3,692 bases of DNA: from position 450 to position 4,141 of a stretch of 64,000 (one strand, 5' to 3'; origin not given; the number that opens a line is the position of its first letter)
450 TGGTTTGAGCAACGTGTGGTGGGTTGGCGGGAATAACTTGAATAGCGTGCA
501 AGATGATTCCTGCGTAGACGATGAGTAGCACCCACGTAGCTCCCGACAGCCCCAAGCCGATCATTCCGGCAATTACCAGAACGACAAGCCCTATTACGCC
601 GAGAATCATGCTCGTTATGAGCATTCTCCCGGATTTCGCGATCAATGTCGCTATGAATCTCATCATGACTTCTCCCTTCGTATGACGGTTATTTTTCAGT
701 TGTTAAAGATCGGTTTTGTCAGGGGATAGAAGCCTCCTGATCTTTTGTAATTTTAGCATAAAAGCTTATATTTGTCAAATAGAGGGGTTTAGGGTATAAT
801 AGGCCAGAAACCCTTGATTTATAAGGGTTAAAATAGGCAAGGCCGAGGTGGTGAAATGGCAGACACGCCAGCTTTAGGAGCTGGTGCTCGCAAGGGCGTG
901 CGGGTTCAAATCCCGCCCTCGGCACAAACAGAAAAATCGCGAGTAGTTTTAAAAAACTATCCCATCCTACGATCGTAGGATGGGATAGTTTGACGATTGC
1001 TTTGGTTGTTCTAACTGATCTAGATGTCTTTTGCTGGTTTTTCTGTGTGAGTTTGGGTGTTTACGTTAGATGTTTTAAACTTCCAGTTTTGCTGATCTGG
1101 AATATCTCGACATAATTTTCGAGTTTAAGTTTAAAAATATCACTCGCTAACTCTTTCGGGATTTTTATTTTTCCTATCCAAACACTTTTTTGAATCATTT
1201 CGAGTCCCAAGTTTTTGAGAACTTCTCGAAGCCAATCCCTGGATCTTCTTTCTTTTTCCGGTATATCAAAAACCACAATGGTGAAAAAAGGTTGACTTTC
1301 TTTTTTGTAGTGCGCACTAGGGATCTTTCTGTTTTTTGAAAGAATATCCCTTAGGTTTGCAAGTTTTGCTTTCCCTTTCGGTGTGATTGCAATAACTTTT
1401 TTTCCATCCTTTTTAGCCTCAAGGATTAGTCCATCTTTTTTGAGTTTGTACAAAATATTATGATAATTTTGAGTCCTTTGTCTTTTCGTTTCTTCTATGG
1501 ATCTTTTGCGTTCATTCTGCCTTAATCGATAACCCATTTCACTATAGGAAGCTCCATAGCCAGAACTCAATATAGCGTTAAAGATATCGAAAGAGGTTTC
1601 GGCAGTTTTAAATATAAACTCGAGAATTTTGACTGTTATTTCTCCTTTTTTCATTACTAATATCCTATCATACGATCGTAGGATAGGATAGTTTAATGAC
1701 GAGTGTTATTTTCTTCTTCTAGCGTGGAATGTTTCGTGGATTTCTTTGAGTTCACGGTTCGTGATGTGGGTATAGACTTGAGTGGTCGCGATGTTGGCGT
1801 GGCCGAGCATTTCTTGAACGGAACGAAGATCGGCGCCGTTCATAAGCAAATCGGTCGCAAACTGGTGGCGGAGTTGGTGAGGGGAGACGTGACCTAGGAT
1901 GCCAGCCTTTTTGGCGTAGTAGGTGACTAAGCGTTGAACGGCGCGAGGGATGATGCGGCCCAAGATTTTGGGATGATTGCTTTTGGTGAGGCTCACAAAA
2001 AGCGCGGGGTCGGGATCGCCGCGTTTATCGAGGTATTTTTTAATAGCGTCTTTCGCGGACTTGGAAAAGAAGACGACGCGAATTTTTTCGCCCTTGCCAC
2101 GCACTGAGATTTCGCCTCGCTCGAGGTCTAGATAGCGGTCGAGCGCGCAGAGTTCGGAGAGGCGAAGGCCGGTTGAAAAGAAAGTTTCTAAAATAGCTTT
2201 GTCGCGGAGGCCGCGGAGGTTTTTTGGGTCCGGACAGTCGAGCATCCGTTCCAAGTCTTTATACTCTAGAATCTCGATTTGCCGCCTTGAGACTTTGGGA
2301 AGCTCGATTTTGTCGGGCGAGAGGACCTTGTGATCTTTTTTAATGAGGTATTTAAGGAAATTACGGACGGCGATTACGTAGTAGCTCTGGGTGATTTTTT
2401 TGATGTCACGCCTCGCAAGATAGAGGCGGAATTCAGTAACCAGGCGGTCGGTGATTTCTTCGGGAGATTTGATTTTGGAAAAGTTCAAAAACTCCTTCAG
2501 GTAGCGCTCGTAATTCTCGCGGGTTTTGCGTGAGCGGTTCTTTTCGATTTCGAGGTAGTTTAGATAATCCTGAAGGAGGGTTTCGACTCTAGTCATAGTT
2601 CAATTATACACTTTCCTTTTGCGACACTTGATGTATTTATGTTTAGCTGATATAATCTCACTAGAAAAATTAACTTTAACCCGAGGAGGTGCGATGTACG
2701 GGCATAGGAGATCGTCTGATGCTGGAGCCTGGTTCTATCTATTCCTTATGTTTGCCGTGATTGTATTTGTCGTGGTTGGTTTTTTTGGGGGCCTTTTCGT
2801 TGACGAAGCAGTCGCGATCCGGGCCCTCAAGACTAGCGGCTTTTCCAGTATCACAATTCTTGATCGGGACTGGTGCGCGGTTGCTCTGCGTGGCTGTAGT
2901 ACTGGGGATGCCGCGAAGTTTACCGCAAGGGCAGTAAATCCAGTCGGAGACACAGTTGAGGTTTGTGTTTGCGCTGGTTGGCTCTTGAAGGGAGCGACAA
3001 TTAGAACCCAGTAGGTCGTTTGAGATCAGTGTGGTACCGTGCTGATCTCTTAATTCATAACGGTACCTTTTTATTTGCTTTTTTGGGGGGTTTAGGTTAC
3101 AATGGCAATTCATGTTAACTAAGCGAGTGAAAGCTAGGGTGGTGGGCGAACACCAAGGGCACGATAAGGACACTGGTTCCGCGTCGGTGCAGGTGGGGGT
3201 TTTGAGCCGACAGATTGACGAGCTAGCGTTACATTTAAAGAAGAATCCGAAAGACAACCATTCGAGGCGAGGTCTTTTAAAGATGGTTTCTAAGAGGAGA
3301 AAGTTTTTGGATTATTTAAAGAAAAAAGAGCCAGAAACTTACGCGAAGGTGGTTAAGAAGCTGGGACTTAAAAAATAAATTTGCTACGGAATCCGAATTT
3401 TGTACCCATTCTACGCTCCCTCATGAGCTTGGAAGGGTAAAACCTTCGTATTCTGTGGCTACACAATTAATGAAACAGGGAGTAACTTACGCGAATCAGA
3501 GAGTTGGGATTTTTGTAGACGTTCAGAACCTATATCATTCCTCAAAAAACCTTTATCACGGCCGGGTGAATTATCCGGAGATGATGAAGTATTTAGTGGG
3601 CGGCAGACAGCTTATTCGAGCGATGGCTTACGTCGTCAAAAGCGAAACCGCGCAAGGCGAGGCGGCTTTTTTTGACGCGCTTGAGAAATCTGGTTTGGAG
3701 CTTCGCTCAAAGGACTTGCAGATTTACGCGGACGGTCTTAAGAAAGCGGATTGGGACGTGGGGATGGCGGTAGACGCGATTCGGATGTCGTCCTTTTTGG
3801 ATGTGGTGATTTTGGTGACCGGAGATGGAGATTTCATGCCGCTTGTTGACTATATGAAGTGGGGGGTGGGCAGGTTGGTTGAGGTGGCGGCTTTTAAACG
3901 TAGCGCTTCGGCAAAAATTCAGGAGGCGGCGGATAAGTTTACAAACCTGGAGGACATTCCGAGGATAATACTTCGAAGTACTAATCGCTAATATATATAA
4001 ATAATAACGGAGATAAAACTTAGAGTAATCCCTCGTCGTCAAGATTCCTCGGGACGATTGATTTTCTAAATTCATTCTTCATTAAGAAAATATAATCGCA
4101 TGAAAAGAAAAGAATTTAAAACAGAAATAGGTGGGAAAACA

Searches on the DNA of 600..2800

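Call 59: search_rna_families(source=window, start=600, end=2800, threshold=evalue, max_evalue=1)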
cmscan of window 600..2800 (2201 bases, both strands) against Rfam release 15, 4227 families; matches with E-value up to 1: 4.
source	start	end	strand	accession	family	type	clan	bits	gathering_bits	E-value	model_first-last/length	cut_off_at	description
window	842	924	+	RF00005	tRNA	Gene; tRNA;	CL00001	60.4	29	4.6e-12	1-71/71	no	tRNA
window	950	994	-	RF03353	MIR5291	Gene; miRNA;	-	23.8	54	0.36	1-65/65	no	MIR5291 microRNA precursor family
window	954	991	-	RF00850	mir-259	Gene; miRNA;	-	19.8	50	0.72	1-78/78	no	mir-259 microRNA precursor family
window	956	989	-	RF02637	EF0408_EF0409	Gene; sRNA;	-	15.2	440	0.48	375-408/412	no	Enterococcus sRNA EF0408_EF0409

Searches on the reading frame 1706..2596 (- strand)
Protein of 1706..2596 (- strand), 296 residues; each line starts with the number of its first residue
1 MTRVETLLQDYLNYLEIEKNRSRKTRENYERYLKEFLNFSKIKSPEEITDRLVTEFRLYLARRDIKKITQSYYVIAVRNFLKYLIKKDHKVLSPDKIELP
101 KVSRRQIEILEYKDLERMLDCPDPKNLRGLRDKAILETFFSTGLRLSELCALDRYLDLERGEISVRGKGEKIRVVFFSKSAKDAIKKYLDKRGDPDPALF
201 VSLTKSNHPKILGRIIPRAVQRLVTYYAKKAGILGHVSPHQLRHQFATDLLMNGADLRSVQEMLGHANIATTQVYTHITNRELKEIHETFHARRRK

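Call 6: search_protein_families(library=pfam, proteins=[window:1706-2596:-], max_evalue=0.01)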
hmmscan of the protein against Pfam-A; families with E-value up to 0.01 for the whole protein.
window:1706-2596:- (296 aa): 4 families
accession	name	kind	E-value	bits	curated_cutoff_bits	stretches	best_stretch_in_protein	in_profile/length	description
PF00589.27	Phage_integrase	-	3.1e-38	131.7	27.1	1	110-280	3-170/172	Phage integrase family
PF02899.23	Phage_int_SAM_1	-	4.6e-12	46.5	22.3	1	8-87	1-82/83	Phage integrase, N-terminal SAM-like domain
PF13102.12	Phage_int_SAM_5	-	3.9e-08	34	22.3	1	16-94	11-92/98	Phage integrase SAM-like domain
PF13495.12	Phage_int_SAM_4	-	4.5e-08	33.8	27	1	7-88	1-82/85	Phage integrase, N-terminal SAM-like domain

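Call 10: find_encoding_contigs(protein=window:1706-2596:-, flank=10000, max_places=10)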
Protein window:1706-2596:- (296 aa): 1 contig read that carries it; 1 place shown.
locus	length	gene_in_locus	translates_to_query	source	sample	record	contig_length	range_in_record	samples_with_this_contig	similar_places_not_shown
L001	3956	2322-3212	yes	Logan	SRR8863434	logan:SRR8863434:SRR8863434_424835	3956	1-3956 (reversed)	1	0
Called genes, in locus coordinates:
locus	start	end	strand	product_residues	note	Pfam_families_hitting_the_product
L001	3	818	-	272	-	?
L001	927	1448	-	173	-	PF01936:NYN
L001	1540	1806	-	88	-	PF00312:Ribosomal_S15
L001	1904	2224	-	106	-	-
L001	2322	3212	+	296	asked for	PF02899:Phage_int_SAM_1, PF13102:Phage_int_SAM_5 (weak), PF13495:Phage_int_SAM_4, PF00589:Phage_integrase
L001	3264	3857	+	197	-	PF09827:CRISPR_Cas2 (weak), PF20803:PaaX_M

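Call 21: search_protein_families(library=ncbifam, proteins=[window:1706-2596:-], max_evalue=0.01)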
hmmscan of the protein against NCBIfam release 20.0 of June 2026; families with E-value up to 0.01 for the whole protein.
window:1706-2596:- (296 aa): 12 families
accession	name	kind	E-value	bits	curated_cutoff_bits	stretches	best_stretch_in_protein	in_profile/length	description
TIGR02224.1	recomb_XerC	equivalog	1.3e-71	241.4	335.15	1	10-296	2-295/295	tyrosine recombinase XerC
TIGR02225.1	recomb_XerD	equivalog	1.2e-69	234.8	329.6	1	9-293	1-289/290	site-specific tyrosine recombinase XerD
NF040815.2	recomb_XerA_Arch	equivalog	1.3e-68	231.5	220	1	10-286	2-262/263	site-specific tyrosine recombinase/integron integrase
NF001399.0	PRK00283.1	subfamily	1.5e-67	227.9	279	1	4-294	5-299/300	tyrosine recombinase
NF002331.0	PRK01287.1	subfamily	9e-46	156.5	371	1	5-295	24-329/365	site-specific tyrosine recombinase XerC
TIGR02249.1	integrase_gron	subfamily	2.4e-33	115.8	265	2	215-286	237-308/315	integron integrase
NF003462.0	PRK05084.1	equivalog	4.7e-31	107.8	267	1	131-289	196-355/360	tyrosine recombinase XerS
NF011946.0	PRK15417.1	equivalog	2.6e-21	76.2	435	2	219-280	256-317/337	integron integrase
NF007371.0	PRK09871.1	subfamily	1.7e-12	47.3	222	1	127-279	23-175/198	tyrosine-type DNA invertase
NF040693.1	recomb_GmtY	equivalog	5.8e-09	35.7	340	1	195-285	349-439/441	gamma-mobile-trio recombinase GmtY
NF041502.1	integrase_1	equivalog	3.2e-08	32.7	350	1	218-289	301-371/484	site-specific integrase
NF007370.0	PRK09870.1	subfamily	5e-08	32.8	221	1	109-293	12-194/200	tyrosine-type DNA invertase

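Call 29: find_related_loci(query=A2, collection=metagenome_contigs, flank=4000)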
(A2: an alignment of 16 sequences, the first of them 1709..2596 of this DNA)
Query A2 (296 aa) in metagenome_contigs; peptide patterns used: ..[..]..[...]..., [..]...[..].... (x = any residue, [..] = any of these).
600 stretches matched a pattern (row limit reached: there are more); 599 encode a relative of the query (tblastn E <= 1e-3); the best 80 are kept; 80 distinct loci.
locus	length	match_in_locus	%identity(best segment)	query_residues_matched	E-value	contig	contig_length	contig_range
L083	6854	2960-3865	68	1-296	2e-141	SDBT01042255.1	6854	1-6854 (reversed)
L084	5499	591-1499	67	1-296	4e-136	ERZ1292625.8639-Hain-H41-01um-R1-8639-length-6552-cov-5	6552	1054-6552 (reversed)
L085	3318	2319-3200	68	1-296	5e-138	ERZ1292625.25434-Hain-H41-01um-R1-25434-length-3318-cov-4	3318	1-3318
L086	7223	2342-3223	68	1-296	3e-132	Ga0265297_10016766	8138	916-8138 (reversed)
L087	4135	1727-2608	67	1-296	2e-133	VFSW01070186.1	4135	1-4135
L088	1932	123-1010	67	1-290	6e-140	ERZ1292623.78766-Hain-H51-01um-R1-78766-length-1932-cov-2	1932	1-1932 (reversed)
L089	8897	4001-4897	66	4-296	5e-130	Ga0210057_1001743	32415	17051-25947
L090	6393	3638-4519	66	1-296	8e-130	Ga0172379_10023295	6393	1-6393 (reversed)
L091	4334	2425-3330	66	1-296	1e-131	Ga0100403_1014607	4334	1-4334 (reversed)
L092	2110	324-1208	66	4-291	8e-137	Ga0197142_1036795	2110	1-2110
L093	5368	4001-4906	62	1-295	5e-125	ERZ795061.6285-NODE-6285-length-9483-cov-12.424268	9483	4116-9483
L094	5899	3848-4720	64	4-296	6e-125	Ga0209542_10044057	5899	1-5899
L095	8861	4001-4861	65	4-292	2e-123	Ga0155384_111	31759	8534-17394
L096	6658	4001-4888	61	1-295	3e-123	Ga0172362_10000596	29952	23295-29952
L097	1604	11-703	70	65-295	4e-119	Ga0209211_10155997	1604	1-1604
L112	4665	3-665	69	73-295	1e-102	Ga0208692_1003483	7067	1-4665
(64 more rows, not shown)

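Call 58: search_protein_families(library=pfam, proteins=[L094:4756-5307:+, L112:919-1680:+], max_evalue=0.001)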
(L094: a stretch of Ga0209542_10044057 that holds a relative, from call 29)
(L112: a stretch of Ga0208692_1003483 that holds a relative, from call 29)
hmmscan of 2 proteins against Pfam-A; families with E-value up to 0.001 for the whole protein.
L094:4756-5307:+ (184 aa): 0 families

L112:919-1680:+ (254 aa): 1 family
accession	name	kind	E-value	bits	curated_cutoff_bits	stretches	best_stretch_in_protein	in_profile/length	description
PF08843.17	AbiEii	-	4.9e-10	40.2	22.5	1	57-192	10-185/238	Nucleotidyl transferase AbiEii toxin, Type IV TA system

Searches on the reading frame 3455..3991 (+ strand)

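Call 6: search_protein_families(library=pfam, proteins=[window:3455-3991:+], max_evalue=0.01)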
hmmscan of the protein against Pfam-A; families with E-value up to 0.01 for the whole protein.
window:3455-3991:+ (178 aa): 1 family
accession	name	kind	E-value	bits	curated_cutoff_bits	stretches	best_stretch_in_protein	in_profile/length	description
PF01936.24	NYN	-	6.8e-28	98.4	24.2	1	16-166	1-145/145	NYN domain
